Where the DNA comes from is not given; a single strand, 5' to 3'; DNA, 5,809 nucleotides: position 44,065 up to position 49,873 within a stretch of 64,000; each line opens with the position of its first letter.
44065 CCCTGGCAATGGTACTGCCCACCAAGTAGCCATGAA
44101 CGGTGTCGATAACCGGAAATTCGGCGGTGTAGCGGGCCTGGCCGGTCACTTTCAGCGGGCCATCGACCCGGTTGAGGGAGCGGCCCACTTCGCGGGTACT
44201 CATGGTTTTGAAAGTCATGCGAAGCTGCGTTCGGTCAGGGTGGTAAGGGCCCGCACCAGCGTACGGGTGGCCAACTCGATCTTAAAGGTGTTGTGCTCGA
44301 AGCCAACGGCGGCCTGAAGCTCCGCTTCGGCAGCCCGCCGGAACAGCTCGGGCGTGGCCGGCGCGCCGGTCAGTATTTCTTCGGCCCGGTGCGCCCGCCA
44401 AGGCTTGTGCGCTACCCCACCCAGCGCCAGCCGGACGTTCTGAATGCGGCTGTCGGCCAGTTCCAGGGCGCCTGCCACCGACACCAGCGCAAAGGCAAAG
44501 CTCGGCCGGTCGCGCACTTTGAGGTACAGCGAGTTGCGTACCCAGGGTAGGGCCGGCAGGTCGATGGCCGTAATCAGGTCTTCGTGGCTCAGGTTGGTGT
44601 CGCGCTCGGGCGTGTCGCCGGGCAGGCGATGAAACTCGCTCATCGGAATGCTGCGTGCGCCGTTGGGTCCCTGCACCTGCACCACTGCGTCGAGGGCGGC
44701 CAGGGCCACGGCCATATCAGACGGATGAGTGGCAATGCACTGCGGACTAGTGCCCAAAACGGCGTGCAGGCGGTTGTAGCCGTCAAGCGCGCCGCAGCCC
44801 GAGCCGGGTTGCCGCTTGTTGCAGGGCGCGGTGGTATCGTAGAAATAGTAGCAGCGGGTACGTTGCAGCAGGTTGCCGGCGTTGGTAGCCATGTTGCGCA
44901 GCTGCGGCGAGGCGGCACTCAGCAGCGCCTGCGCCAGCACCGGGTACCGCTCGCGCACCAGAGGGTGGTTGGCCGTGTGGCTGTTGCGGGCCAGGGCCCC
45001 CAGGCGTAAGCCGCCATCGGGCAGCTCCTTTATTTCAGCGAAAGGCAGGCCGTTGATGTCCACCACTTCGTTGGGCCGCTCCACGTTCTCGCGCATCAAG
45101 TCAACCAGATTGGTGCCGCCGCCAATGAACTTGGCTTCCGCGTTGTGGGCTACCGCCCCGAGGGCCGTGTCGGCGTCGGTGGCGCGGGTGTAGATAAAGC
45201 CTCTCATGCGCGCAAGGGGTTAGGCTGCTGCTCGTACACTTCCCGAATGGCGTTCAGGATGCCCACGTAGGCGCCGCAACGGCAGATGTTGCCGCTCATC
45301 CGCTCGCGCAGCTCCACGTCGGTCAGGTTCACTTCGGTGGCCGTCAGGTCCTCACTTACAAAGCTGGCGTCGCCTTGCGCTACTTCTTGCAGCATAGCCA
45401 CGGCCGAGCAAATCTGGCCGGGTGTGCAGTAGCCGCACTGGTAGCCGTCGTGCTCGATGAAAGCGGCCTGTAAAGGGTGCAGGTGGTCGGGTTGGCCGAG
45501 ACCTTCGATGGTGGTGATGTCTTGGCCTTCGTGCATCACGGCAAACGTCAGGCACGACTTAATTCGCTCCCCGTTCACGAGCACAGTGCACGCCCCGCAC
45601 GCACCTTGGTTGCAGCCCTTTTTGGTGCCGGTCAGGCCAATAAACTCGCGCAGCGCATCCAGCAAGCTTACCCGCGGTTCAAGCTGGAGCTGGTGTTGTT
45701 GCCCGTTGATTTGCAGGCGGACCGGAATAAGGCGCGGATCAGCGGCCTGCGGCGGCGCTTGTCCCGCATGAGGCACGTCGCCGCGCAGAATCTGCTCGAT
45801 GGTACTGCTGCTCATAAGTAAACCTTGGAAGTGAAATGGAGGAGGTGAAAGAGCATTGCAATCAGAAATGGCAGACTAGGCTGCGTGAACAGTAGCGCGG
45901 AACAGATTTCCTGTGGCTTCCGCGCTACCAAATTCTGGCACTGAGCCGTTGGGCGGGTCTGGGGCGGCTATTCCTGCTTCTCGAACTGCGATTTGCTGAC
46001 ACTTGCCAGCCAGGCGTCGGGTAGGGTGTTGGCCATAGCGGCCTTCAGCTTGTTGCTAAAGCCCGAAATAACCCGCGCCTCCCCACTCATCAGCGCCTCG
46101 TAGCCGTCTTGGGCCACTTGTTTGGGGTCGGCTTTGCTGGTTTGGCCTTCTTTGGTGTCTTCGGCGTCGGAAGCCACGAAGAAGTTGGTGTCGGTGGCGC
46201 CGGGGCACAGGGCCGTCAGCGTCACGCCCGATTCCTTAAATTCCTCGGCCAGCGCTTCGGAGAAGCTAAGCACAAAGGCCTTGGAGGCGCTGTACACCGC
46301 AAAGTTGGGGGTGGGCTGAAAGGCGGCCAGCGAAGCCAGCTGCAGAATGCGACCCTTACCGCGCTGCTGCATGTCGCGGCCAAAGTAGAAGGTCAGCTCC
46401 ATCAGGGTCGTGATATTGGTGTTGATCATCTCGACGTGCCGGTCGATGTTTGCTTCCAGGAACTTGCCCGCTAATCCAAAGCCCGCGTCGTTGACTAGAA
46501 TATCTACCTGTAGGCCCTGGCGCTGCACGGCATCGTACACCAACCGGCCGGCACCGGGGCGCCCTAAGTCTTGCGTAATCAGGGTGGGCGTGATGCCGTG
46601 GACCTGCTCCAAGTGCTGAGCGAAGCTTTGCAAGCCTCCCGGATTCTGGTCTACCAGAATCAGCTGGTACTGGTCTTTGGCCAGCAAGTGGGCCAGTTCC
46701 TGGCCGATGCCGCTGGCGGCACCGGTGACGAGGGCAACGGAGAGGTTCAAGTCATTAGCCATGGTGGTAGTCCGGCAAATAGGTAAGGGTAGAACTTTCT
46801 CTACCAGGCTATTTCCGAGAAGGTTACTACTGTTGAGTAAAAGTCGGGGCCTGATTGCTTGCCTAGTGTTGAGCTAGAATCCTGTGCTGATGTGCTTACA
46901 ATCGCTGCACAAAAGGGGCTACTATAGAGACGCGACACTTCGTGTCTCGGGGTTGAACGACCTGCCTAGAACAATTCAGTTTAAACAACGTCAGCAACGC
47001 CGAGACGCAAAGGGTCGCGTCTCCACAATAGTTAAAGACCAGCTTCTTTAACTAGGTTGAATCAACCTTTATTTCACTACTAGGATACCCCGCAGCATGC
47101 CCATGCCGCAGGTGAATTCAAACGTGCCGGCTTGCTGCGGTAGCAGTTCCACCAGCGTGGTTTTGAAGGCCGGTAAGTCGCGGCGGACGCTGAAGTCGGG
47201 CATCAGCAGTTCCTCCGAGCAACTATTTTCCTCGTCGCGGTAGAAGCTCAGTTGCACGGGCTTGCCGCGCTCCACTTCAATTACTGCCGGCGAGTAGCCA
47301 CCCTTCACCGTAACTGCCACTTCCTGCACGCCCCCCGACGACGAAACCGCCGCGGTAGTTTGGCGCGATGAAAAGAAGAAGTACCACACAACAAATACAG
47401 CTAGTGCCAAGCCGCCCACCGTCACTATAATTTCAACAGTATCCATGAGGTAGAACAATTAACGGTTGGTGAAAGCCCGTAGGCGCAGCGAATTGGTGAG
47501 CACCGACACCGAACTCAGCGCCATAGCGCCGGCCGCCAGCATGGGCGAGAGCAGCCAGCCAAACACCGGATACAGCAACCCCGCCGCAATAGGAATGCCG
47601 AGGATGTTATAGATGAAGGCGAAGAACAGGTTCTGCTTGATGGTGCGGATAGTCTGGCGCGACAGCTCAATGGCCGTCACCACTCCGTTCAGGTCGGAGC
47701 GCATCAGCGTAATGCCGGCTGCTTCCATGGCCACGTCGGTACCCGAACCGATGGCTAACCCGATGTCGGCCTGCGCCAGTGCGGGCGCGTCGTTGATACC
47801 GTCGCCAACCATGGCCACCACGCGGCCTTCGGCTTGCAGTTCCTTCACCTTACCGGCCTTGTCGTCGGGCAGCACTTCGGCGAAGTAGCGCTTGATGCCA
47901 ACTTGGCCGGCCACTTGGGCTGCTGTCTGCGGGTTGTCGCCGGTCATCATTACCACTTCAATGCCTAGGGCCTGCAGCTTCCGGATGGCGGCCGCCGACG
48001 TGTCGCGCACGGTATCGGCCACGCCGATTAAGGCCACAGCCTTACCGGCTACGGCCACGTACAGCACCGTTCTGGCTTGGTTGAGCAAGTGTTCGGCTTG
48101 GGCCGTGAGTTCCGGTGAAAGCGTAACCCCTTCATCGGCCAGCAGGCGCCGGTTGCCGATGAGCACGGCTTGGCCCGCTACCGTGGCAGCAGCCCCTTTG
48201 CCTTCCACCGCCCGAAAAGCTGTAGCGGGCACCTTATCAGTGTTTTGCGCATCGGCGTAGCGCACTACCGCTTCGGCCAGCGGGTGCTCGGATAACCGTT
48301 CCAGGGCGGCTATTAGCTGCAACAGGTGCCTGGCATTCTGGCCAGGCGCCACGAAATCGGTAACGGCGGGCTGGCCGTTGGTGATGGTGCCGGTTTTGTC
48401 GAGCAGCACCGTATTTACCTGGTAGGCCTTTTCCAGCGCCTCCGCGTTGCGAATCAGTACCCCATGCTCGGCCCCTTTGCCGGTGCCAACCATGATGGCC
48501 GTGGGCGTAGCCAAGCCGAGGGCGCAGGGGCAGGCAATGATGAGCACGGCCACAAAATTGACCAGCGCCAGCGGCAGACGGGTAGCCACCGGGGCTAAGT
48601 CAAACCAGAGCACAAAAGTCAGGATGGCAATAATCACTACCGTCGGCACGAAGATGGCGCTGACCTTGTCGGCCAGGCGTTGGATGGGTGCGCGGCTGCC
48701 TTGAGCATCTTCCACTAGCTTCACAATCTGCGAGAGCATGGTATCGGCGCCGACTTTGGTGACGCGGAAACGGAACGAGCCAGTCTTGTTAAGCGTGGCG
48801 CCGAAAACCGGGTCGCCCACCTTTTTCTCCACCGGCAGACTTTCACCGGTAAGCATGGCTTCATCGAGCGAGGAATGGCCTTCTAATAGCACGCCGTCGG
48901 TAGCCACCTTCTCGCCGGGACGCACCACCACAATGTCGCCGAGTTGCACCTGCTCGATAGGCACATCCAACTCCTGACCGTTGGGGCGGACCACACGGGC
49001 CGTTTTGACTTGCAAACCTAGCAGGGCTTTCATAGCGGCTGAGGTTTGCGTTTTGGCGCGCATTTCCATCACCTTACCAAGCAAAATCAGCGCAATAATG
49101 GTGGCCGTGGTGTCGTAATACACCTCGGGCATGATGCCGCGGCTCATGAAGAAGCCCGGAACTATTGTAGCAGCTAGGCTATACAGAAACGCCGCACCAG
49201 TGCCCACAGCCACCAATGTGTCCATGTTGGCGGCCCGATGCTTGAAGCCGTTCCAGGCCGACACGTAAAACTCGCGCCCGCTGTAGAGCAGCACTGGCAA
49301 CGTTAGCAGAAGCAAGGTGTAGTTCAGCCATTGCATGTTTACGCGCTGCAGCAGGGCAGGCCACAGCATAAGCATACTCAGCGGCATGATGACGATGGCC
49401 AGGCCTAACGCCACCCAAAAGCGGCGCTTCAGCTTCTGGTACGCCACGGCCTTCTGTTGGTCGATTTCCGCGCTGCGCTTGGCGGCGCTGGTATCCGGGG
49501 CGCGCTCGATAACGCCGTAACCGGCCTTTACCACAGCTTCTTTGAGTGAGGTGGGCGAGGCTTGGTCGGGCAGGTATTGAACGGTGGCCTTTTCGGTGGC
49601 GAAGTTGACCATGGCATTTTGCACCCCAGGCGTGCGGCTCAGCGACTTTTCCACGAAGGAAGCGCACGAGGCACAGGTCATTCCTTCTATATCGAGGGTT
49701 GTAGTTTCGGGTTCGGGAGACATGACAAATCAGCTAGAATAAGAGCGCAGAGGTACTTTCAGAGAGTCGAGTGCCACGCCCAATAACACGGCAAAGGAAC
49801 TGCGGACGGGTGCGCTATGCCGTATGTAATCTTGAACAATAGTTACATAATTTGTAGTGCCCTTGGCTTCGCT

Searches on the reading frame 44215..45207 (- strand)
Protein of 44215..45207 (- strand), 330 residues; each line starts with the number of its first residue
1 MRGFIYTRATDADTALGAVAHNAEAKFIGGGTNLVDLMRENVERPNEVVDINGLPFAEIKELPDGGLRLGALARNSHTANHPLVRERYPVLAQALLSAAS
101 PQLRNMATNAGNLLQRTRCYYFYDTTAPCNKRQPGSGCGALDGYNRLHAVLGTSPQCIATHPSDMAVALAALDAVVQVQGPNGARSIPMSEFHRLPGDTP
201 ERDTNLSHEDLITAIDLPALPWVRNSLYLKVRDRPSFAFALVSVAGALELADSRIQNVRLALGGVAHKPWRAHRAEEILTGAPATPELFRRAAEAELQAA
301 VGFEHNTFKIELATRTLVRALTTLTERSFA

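Call 34: search_protein_families(library=pfam, proteins=[window:44215-45207:-], max_evalue=0.00001)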
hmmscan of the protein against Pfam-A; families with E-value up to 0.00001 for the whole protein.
window:44215-45207:- (330 aa): 2 families
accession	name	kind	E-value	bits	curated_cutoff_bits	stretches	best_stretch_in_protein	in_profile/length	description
PF00941.27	FAD_binding_5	-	5.5e-42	143.9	27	1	4-219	3-169/170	FAD binding domain in molybdopterin dehydrogenase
PF03450.22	CO_deh_flav_C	-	3e-15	56.7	25.5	1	230-322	4-100/102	CO dehydrogenase flavoprotein C-terminal domain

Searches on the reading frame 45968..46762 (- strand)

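Call 34: search_protein_families(library=pfam, proteins=[window:45968-46762:-], max_evalue=0.00001)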
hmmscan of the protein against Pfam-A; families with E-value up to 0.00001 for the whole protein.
window:45968-46762:- (264 aa): 3 families
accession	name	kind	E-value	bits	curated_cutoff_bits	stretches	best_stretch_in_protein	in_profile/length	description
PF00106.31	adh_short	-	1.1e-42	146.2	26.6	1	9-198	2-190/195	short chain dehydrogenase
PF13561.12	adh_short_C2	-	2.3e-28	99.8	27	1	14-202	1-188/236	Enoyl-(Acyl carrier protein) reductase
PF08659.16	KR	-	4.9e-06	27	22.6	0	9-179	2-167/180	KR domain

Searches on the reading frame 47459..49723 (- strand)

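Call 34: search_protein_families(library=pfam, proteins=[window:47459-49723:-], max_evalue=0.00001)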
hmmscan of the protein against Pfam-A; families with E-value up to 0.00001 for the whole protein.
window:47459-49723:- (754 aa): 4 families
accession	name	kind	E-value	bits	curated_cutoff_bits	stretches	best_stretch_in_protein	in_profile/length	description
PF00122.25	E1-E2_ATPase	-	7.7e-59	198.7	28.1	1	238-420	3-181/181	E1-E2 ATPase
PF00702.32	Hydrolase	-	7.4e-36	124.8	26.4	1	437-653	2-191/191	haloacid dehalogenase-like hydrolase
PF00403.32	HMA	-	1.9e-18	67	24.8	1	9-69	1-61/62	Heavy-metal-associated domain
PF08282.18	Hydrolase_3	-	2e-08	34.7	20.9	0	627-685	197-255/255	haloacid dehalogenase-like hydrolase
